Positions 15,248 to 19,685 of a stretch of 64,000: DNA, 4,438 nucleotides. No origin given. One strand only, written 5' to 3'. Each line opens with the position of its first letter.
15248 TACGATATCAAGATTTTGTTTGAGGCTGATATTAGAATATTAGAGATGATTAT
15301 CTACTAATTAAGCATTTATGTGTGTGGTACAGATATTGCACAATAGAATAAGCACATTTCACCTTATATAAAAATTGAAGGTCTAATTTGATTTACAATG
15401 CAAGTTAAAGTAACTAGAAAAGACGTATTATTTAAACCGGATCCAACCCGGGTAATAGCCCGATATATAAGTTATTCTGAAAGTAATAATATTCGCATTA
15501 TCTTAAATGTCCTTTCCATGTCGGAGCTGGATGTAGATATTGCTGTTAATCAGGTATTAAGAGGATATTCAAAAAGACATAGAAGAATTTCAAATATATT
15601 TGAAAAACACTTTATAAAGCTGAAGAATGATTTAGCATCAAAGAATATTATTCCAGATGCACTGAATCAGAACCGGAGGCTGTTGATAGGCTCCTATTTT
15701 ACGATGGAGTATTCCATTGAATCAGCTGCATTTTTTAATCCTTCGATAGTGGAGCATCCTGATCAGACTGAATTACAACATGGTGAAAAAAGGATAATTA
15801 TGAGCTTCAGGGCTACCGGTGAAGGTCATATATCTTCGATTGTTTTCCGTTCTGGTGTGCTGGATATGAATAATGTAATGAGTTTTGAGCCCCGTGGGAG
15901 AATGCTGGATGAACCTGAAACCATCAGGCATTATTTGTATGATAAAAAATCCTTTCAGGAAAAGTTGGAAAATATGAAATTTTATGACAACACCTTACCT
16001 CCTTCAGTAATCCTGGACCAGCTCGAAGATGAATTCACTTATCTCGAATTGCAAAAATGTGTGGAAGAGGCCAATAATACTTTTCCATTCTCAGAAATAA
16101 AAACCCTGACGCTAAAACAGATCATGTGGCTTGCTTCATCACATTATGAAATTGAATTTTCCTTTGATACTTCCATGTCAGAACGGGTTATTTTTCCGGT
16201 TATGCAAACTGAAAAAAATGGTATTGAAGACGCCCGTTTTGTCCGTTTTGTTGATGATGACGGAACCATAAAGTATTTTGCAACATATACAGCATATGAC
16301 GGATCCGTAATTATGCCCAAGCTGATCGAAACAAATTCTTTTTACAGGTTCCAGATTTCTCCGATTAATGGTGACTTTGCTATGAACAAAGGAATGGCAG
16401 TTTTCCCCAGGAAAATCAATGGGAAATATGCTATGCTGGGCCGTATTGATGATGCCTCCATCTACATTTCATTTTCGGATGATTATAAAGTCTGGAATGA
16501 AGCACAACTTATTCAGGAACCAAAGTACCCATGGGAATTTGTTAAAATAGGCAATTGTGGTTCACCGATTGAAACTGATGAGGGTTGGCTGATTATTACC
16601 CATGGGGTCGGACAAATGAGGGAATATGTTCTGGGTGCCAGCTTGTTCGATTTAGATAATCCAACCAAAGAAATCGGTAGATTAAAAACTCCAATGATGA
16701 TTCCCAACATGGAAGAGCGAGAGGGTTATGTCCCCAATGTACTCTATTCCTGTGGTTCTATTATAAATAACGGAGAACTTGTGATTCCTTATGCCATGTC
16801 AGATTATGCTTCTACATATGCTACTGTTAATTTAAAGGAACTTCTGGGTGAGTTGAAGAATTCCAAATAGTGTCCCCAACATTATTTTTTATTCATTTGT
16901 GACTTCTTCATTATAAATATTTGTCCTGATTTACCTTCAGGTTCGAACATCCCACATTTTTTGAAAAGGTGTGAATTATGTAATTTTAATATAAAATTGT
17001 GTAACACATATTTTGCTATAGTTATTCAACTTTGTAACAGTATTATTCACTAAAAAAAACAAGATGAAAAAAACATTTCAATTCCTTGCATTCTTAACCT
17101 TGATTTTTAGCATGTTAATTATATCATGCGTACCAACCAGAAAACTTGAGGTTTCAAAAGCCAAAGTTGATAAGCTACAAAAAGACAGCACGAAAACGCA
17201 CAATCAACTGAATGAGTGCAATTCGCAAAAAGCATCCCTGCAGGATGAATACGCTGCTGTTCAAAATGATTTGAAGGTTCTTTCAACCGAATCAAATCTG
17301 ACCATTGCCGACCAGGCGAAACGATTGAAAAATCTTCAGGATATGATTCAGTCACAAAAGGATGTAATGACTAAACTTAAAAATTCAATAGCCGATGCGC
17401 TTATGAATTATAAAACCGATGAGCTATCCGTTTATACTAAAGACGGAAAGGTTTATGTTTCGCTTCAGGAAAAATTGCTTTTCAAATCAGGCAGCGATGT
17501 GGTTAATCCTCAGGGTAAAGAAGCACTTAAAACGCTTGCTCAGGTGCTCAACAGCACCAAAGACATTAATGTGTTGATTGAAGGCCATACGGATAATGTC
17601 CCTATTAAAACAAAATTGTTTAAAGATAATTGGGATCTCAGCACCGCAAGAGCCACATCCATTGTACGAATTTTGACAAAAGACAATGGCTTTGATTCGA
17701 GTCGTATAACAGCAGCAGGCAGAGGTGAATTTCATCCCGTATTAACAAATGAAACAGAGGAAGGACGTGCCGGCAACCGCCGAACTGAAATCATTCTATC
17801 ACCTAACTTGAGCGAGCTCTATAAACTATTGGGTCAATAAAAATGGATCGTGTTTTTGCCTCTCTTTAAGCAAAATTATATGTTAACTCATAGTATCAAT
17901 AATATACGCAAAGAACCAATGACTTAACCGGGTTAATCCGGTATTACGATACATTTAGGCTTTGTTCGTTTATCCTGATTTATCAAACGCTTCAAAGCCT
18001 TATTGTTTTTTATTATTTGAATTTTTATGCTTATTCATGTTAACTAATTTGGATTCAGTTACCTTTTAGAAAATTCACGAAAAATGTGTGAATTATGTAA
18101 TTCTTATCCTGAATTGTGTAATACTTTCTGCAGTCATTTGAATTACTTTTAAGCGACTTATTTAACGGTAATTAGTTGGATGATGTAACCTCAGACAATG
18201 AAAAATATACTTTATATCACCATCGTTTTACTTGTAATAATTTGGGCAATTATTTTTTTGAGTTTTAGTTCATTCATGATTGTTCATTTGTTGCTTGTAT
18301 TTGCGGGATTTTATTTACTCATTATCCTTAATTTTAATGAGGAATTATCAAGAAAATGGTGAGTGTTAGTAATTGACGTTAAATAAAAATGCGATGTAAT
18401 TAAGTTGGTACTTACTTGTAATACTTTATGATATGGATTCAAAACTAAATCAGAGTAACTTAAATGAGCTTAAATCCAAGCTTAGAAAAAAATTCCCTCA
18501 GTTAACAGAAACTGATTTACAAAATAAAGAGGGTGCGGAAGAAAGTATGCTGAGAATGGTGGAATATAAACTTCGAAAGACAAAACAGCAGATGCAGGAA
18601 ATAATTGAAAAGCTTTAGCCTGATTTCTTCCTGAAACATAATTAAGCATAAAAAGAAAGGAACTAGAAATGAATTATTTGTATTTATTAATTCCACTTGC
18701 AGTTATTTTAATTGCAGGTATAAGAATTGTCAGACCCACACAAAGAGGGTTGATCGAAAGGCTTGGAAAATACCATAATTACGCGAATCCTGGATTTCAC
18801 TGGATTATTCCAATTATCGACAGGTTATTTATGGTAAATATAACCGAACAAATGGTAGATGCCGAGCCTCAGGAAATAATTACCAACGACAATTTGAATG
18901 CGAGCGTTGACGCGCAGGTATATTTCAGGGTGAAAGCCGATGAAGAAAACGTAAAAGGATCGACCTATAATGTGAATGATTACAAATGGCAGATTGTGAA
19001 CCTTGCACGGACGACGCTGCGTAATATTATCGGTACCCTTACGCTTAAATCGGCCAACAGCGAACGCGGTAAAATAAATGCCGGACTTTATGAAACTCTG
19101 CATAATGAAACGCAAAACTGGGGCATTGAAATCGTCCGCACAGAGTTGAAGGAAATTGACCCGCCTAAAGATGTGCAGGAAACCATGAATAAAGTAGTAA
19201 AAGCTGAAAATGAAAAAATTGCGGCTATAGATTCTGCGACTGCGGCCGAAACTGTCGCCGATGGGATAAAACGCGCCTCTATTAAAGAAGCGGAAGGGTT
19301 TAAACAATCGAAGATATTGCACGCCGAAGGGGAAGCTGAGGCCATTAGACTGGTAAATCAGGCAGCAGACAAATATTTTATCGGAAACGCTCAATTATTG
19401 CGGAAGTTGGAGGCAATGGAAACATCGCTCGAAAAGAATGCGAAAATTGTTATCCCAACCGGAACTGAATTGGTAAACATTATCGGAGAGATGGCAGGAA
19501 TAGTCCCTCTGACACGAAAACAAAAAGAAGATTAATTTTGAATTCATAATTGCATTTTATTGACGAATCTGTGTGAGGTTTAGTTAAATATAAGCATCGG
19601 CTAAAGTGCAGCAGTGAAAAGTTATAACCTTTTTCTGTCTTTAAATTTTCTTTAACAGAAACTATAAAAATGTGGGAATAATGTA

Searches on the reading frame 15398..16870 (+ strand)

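Call 13: search_protein_families(library=ncbifam, proteins=[window:15398-16870:+], max_evalue=0.01)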
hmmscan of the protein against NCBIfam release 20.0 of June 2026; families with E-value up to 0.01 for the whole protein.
window:15398-16870:+ (490 aa): 3 families
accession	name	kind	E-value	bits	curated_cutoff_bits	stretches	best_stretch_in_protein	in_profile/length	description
NF052550.1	BManbPhaseBMBP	equivalog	1.1e-41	143.1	450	1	248-481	65-293/296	beta-1,2-mannobiose phosphorylase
NF050092.1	BtaManbiosPhlase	equivalog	1.3e-40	139.4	550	1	232-486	98-350/351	BtaManbiosPhlase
NF058598.1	BetMansidBT3780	equivalog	0.00016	20.9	550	1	338-468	205-353/366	beta-1,2-mannosidase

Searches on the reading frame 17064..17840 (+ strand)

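Call 13: search_protein_families(library=ncbifam, proteins=[window:17064-17840:+], max_evalue=0.01)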
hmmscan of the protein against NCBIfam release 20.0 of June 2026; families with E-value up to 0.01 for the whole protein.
window:17064-17840:+ (258 aa): 41 families (the best 25 are shown)
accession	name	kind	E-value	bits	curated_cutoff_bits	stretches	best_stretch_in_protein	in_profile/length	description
NF006541.1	PRK09038.1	equivalog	2e-43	148.8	283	1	10-248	23-251/253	flagellar motor protein MotD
NF006508.0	PRK08944.1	subfamily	1.6e-36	126.1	259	1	36-248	90-290/304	MotB family protein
TIGR03350.1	type_VI_ompA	equivalog_domain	1.5e-34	118.9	139.8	1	117-244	11-136/137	type VI secretion system protein TssL, long form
NF005831.1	PRK07734.1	equivalog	5.2e-30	105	301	1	79-247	83-250/250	flagellar motor protein MotB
NF005444.0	PRK07033.1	equivalog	1.9e-29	102.9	520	1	117-246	295-422/438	DotU family type VI secretion system protein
NF006544.0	PRK09039.1-3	equivalog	6e-29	101.7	362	1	32-245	122-340/343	peptidoglycan -binding protein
NF006546.0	PRK09039.1-5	equivalog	5.7e-28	98.2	615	1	35-245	125-340/343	peptidoglycan -binding protein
NF005382.1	PRK06925.1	equivalog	7.1e-28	98.4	264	1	9-246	13-224/225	flagellar motor protein MotS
NF053611.1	YiaD_Gzip_OmpA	equivalog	9.5e-28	97.3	175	1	110-245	79-206/206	YiaD family glycine zipper/OmpA-like lipoprotein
NF006543.0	PRK09039.1-2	equivalog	2.4e-27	96.7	305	1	28-245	126-347/350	peptidoglycan -binding protein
NF005195.1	PRK06667.1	equivalog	1.1e-25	90.8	300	1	98-245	84-235/241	flagellar motor protein MotB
NF006542.0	PRK09039.1-1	equivalog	2.1e-24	86.5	388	1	137-245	508-624/627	peptidoglycan -binding protein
NF005999.0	PRK08126.1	subfamily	1.7e-23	83.1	571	1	100-244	294-429/432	hypothetical protein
NF006545.0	PRK09039.1-4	equivalog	4.7e-22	79.1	372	1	30-245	121-339/342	peptidoglycan -binding protein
NF006547.1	PRK09040.1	equivalog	5.8e-22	78.1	194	1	88-248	43-203/213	hypothetical protein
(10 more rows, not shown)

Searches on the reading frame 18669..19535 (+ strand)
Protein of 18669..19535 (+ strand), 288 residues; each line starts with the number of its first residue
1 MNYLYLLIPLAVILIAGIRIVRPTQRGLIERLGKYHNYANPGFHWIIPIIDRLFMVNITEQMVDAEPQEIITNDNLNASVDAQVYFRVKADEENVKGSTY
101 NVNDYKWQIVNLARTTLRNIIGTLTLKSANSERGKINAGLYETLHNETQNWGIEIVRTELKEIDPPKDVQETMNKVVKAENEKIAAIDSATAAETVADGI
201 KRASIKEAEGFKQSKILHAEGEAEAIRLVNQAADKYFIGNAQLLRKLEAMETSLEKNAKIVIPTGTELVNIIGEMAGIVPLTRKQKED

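Call 13: search_protein_families(library=ncbifam, proteins=[window:18669-19535:+], max_evalue=0.01)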
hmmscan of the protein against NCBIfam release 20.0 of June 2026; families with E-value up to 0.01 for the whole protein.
window:18669-19535:+ (288 aa): 5 families
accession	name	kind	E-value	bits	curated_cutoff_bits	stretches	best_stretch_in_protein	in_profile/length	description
TIGR01933.1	hflK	equivalog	8.7e-30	104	159.4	1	18-265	1-250/261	FtsH protease activity modulator HflK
TIGR01932.1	hflC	equivalog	1.4e-16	60.3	134.4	2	6-127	8-137/318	protease modulator HflC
NF008181.0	PRK10930.1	equivalog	5.3e-14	51.8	660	1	16-263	95-344/419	FtsH protease activity modulator HflK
NF008259.0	PRK11029.1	equivalog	1.5e-13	50.5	427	2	145-262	195-315/334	protease modulator HflC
NF058507.1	FlotScfldFlot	equivalog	0.00011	21.5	700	1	42-164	57-184/477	flotillin lipid rafts scaffold protein FloT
